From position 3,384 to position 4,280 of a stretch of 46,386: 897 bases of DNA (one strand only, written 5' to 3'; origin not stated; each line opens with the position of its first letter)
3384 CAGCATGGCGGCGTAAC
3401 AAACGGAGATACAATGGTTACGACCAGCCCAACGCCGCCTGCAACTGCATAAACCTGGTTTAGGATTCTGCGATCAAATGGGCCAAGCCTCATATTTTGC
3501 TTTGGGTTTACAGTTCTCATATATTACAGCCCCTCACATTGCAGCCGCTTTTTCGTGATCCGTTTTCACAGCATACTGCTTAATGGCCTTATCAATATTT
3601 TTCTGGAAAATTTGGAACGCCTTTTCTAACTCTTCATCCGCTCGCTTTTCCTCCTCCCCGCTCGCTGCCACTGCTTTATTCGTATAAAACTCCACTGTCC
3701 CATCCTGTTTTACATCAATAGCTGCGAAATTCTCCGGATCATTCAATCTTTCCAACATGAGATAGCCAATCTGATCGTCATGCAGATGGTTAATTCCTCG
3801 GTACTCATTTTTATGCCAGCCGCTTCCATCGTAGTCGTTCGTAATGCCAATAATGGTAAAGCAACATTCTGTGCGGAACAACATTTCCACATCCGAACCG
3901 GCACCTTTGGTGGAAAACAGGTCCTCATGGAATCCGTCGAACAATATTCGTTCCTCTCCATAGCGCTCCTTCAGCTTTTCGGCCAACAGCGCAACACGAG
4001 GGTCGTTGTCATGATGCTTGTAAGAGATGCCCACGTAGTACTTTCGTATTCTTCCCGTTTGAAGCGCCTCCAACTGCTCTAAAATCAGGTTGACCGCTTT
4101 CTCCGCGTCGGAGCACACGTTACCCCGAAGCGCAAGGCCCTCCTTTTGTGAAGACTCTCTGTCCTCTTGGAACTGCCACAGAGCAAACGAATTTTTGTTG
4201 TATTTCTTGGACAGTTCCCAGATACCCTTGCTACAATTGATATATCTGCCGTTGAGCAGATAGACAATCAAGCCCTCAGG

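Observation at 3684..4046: TIR-like domain appended to the C-terminus of a 1358-aa helicase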

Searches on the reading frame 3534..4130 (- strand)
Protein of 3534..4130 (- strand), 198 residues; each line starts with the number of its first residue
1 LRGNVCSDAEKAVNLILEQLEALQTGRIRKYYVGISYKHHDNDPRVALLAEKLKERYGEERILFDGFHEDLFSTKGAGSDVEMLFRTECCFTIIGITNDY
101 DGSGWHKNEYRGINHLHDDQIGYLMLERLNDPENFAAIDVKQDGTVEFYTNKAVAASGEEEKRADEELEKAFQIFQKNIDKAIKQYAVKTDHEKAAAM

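Call 6: search_protein_families(library=pfam, proteins=[window:3534-4130:-], max_evalue=1)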
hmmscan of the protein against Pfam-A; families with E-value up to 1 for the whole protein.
window:3534-4130:- (198 aa): 4 families
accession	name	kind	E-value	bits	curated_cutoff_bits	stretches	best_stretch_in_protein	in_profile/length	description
PF19808.4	DUF6291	-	0.043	14.4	27.2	1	156-195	32-70/79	Family of unknown function (DUF6291)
PF04595.18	Pox_I6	-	0.1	12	27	1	25-106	154-233/320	Poxvirus I6-like family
PF13676.11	TIR_2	-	0.13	13.1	28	1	34-141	2-109/122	TIR domain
PF20857.2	Pgp3_helical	-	0.14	12.4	27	1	8-20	1-13/39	Immunodominant antigen Pgp3, helical domain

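Call 7: search_protein_families(library=padloc, proteins=[window:3534-4130:-], max_evalue=1)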
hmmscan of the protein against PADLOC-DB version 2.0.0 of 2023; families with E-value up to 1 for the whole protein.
window:3534-4130:- (198 aa): 0 families

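Call 8: find_homologous_proteins(query=window:3534-4100:-, max_evalue=0.001)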
Query window:3534-4100:-: 189 candidates shared short words with the query, none scored E <= 0.001.

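Call 9: search_solved_structures(query=window:3534-4100:-, max_evalue=10, show_alignments=3)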
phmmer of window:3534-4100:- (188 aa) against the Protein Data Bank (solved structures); distinct sequences matched with E-value up to 10: 6.
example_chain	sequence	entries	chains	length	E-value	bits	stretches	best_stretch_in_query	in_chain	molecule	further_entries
2l1w_A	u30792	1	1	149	0.11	15.6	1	125-170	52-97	Calmodulin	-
6tut_R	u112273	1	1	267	0.15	15.1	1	113-163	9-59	Repressor of RNA polymerase III transcription MAF1,Repressor of RNA polymerase III transcr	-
2k0j_A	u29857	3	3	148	0.59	13.2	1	127-170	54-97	calmodulin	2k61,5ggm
6jii_C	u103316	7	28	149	0.69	13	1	127-174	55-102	Calmodulin-1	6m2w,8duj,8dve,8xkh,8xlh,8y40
8xji_L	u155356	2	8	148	0.73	12.9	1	127-174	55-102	Calmodulin-1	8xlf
6xyr_A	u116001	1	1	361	1.1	12.3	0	127-169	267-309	T4Lnano,Endolysin,Calmodulin,Endolysin,Calmodulin-1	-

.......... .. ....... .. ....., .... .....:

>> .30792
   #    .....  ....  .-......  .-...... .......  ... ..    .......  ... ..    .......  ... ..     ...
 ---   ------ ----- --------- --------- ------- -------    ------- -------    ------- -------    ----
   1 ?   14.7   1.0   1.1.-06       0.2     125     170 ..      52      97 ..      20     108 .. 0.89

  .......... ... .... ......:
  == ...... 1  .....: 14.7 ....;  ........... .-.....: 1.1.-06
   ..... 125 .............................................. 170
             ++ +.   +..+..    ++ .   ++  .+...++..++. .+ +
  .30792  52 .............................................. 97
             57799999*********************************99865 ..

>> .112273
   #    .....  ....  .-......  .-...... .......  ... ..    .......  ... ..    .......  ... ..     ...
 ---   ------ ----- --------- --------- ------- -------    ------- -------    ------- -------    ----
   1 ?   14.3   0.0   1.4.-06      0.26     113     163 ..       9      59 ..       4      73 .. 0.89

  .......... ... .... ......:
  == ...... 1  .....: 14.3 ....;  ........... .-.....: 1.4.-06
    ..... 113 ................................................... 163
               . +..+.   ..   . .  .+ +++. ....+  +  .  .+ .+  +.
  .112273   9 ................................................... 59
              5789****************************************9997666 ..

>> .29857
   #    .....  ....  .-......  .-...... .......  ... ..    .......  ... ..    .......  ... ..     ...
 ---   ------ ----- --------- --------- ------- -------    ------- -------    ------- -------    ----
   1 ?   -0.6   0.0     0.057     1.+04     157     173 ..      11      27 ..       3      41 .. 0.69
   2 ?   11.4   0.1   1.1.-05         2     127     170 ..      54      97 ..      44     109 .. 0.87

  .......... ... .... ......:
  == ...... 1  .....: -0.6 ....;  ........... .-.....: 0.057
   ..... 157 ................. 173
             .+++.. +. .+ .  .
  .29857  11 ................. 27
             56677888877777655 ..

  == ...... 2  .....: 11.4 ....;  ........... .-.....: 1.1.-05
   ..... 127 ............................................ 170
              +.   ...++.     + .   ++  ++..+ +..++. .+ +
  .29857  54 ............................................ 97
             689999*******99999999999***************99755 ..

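Call 14: search_protein_families(library=pfam, alignment_id=A1, max_evalue=1)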
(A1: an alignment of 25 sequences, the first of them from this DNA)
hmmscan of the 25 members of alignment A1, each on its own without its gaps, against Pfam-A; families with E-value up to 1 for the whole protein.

A. member 1, seq(183 aa): 4 families
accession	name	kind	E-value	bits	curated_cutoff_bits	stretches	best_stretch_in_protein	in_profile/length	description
PF19808.4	DUF6291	-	0.037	14.6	27.2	1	141-180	32-70/79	Family of unknown function (DUF6291)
PF04595.18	Pox_I6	-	0.083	12.3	27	1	10-92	154-234/320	Poxvirus I6-like family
PF13676.11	TIR_2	-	0.11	13.4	28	1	19-126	2-109/122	TIR domain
PF02563.21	Poly_export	-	0.26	11.9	28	1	121-163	27-69/77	Polysaccharide biosynthesis/export protein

B. families by the number of members that match (of 25 scanned): 17 families
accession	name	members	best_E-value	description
PF13676.11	TIR_2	9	0.0019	TIR domain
PF01076.25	Mob_Pre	2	8.4e-05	Plasmid recombination enzyme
PF03190.21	Thioredox_DsbH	1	0.0087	Protein of unknown function, DUF255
PF25263.1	DUF7863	1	0.013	Domain of unknown function (DUF7863)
PF01582.25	TIR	1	0.018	TIR domain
PF14538.11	Raptor_N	1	0.024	Raptor N-terminal CASPase like domain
PF19808.4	DUF6291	1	0.037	Family of unknown function (DUF6291)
PF23916.1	TIM-barrel_EndoS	1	0.054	Endo-beta-N-acetylglucosaminidase EndoS TIM-barrel domain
PF02671.26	PAH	1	0.067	Paired amphipathic helix repeat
PF04174.18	CP_ATPgrasp_1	1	0.075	A circularly permuted ATPgrasp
PF24422.1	DUF7552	1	0.078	Domain of unknown function (DUF7552)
PF04595.18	Pox_I6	1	0.083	Poxvirus I6-like family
PF22261.3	GPR128_GAIN_subdom_B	1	0.15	GPR128 GAIN subdomain B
PF19016.5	DUF5745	1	0.15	Domain of unknown function (DUF5745)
PF08847.16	Crr6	1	0.19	Chlororespiratory reduction 6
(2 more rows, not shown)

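Call 15: search_solved_structures(query=A1, max_evalue=10, show_alignments=4)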
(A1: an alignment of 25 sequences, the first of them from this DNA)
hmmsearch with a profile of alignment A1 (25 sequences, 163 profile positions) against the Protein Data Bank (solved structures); distinct sequences matched with E-value up to 10: 15.
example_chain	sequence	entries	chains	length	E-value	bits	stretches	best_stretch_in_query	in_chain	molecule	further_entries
9nvv_b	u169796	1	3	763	0.041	16.8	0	35-57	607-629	HIV envelope gp120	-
5h3c_A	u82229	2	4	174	0.078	15.9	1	76-128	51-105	Protein SUPPRESSOR OF npr1-1, CONSTITUTIVE 1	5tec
7xoz_A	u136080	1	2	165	0.55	13.2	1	76-124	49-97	ADP-ribosyl cyclase/cyclic ADP-ribose hydrolase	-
7xoz_B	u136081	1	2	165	0.55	13.2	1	76-124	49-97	ADP-ribosyl cyclase/cyclic ADP-ribose hydrolase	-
6p8n_C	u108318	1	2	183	0.61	13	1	35-56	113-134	Env outer domain eOD-GT8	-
4jpj_A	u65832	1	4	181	0.93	12.4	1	36-58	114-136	Germline-targeting HIV-1 gp120 engineered outer domain, eOD-GT6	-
3inv_A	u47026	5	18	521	1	12.3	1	19-62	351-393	Bifunctional dihydrofolate reductase-thymidylate synthase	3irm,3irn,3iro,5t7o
2h2q_A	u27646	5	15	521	1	12.3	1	19-62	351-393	Bifunctional dihydrofolate reductase-thymidylate synthase | Bifunctional dihydrofolate reductase-thymidylate synthase (DHFR-TS) | DHFR-TS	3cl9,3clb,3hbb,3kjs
9oaq_C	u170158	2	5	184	1.3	12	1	36-56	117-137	Germline-targeting HIV-1 gp120 engineered outer domain eOD-GT8-mingly-N276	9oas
5idl_A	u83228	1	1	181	1.4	11.8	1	36-56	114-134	Germline-targeting HIV-1 gp120 engineered outer domain, eOD-GT8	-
6d2p_C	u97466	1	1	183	1.4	11.8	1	36-56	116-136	Germline-targeting HIV-1 gp120 engineered outer domain eOD-GT8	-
9cf6_G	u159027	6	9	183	1.4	11.8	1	36-56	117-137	Germline-targeting HIV-1 gp120 engineered outer domain eODgt8 | Germline-targeting HIV-1 gp120 engineered outer domain eOD-GT8-mingly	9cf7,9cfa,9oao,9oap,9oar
5ies_C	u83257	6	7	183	1.5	11.8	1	36-56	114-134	Germline-targeting HIV-1 gp120 engineered outer domain eOD-GT8 | eOD-GT8 engineered mutant of gp120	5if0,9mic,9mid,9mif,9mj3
1p1z_D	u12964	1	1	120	3.1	10.7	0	13-27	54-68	LY49-C antigen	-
5j6g_G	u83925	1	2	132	4.6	10.2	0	13-27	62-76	Killer cell lectin-like receptor 3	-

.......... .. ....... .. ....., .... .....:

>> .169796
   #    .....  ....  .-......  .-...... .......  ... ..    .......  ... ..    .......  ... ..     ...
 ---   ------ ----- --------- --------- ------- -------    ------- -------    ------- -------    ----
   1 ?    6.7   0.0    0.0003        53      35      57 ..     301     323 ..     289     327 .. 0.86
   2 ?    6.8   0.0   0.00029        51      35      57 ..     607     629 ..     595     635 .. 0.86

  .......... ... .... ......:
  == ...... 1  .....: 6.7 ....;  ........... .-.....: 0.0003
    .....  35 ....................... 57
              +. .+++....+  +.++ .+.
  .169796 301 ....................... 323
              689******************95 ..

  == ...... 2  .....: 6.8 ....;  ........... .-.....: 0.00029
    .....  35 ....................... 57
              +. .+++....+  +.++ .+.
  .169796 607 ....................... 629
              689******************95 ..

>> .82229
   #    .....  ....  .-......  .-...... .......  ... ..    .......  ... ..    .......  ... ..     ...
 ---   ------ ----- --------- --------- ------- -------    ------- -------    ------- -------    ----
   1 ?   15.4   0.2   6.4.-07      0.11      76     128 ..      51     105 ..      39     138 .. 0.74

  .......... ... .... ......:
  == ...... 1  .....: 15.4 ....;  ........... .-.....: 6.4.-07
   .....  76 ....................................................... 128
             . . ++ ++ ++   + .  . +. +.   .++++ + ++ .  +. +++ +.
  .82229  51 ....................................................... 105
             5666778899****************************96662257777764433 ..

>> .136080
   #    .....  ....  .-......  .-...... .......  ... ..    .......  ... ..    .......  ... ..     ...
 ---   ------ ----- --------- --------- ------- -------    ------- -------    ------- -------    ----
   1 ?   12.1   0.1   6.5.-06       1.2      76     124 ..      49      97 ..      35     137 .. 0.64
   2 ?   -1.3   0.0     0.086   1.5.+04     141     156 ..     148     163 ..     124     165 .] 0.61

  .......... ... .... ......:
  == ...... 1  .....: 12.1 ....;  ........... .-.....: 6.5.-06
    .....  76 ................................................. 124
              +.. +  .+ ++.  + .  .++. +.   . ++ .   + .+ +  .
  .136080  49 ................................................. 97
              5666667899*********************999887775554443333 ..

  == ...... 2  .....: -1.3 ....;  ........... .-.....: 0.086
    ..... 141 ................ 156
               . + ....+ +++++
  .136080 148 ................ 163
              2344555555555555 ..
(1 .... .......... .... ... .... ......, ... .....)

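Call 23: predict_structure(alignment_id=A1)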
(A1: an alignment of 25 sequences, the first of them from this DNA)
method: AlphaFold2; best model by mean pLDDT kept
length: 183 residues; sequences in the alignment: 25
mean_pLDDT: 85.3   pTM: 0.83
mean pLDDT of the five models: 85.3, 84.7, 83.5, 83.4, 82.4
residues with pLDDT >= 90: 79; 70-90: 84; 50-70: 20; < 50: 0
segments of 3 or more residues with pLDDT < 50: none
pLDDT, mean of each block of 10 residues (from residue 1): 64 88 81 97 97 89 85 93 79 73 90 84 81 79 87 95 95 81 77
secondary structure, 60 per line:
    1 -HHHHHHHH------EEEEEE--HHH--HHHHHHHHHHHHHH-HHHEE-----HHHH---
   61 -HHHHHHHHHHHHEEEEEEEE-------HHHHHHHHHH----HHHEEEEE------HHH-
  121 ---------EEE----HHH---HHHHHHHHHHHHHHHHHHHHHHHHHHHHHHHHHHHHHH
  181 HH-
elements in order: H2-9 E16-21 H29-42 H54-57 H62-73 E74-81 H89-98 E106-110 E130-132 H143-182

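Call 25: fold_search(model_id=the predicted structure, library=pdb)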
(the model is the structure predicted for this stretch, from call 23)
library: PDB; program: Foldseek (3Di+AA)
matches with E <= 10: 644; with E <= 0.001: 0
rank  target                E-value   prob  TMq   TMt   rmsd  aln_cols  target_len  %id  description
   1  2j67_B                1.4e-03  1.00  0.48  0.62   5.8       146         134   18  The TIR domain of human Toll-Like Receptor 10 (TLR10) (released 2006-09-27)
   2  7ylg                  4.3e-03  1.00  0.51  0.64   4.6       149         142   19  Crystal structure of the chicken Toll-like receptor 15 TIR domain (glutathione adduct) (released 2023-05-31)
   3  8w8m_1A               5.4e-03  1.00  0.47  0.61   6.1       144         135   13  Cryo-EM structure of helical filament of MyD88 TIR (released 2024-09-04)
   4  8yym_A                5.7e-03  1.00  0.47  0.61   6.0       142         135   13  Cryo-EM structure of cylindrical fiber of MyD88 TIR (released 2025-03-26)
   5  2j67_A                6.3e-03  1.00  0.52  0.65   3.8       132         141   16  The TIR domain of human Toll-Like Receptor 10 (TLR10) (released 2006-09-27)
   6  7ylf                  7.1e-03  1.00  0.51  0.63   4.6       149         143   18  Crystal structure of the chicken Toll-like receptor 15 TIR domain (2-mercaptoethanol adduct) (released 2023-05-31)
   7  7uxu_A                8.4e-03  1.00  0.48  0.63   4.9       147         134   16  CryoEM structure of the TIR domain from AbTir in complex with 3AD (released 2022-09-07)
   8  3j0a_A                9.3e-03  1.00  0.49  0.14  11.7       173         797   10  Homology model of human Toll-like receptor 5 fitted into an electron microscopy single particle reconstruction (released 2011-12-28)
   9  5h3c_A                1.0e-02  0.99  0.40  0.46  13.1       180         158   14  Crystal structure of Arabidopsis SNC1 TIR domain (released 2016-12-07)
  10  4w8h_A                1.4e-02  1.00  0.46  0.63   4.1       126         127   21  Crystal structure of the TIR domain of the Toll-related Receptor TRR-2 from the lower metazoan Hydra magnipapillata (c (released 2015-09-09)
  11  7rts                  1.4e-02  0.98  0.41  0.45  12.2       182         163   18  Crystal structure of the TIR domain from the grapevine disease resistance protein RUN1 without the AE interface (released 2021-10-13)
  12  8i87_G                1.5e-02  1.00  0.50  0.26   7.7       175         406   19  Cryo-EM structure of TIR-APAZ/Ago-gRNA-DNA complex (released 2023-07-19)
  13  8qlo_A                1.5e-02  1.00  0.49  0.23   8.6       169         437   20  CryoEM structure of the apo SPARTA (BabAgo/TIR-APAZ) complex (released 2024-01-31)
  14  7beq                  1.7e-02  1.00  0.48  0.61   6.2       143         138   14  MicroED structure of the MyD88 TIR domain higher-order assembly (released 2021-03-10)
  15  4c6t_B                1.7e-02  0.97  0.39  0.43  13.0       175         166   15  Crystal structure of the RPS4 and RRS1 TIR domain heterodimer (released 2014-05-28)
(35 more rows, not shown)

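Call 55: search_protein_representatives(alignment_id=A1)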
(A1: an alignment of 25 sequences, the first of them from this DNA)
Query: 25 sequences, 163 profile positions. Proteins with E-value up to 0.001 (for the whole library): 915; up to 1e-10: 88; up to 1e-30: 40. The best 150 are listed.
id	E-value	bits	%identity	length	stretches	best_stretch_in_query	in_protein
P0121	1.3e-49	184.3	-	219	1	2-158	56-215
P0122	3.7e-49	182.9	-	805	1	2-159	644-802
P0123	3.9e-45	169.8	-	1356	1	3-159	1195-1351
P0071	1.1e-44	168.3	-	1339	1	3-158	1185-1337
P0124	2.3e-43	164.0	-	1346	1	3-159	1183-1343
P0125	2.6e-43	163.8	-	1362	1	3-160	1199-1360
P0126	4.4e-42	159.8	-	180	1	2-161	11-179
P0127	1.3e-41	158.3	-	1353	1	2-159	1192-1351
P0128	1.9e-40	154.5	-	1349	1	10-159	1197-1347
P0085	3.5e-40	153.7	-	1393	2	2-159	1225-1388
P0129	8.7e-40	152.4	-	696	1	3-159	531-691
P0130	9.2e-40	152.3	-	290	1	3-160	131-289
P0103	1.2e-39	151.9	-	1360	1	2-158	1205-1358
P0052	4.8e-39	150.0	-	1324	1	3-162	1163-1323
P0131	6.6e-39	149.5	-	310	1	2-160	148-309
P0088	3.5e-36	140.7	-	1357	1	2-161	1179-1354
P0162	7.5e-14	68.0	-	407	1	8-158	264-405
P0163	1.2e-13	67.3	-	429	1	11-159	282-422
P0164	4.7e-13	65.5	-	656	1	13-132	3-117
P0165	6.2e-13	65.1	-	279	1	12-158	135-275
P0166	8.3e-13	64.7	-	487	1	12-158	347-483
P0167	1.9e-12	63.5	-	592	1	7-159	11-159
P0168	2.0e-12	63.4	-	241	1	9-126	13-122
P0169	2.2e-12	63.3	-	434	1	10-159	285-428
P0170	2.2e-12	63.3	-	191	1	3-162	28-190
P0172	3.1e-12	62.8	-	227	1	25-130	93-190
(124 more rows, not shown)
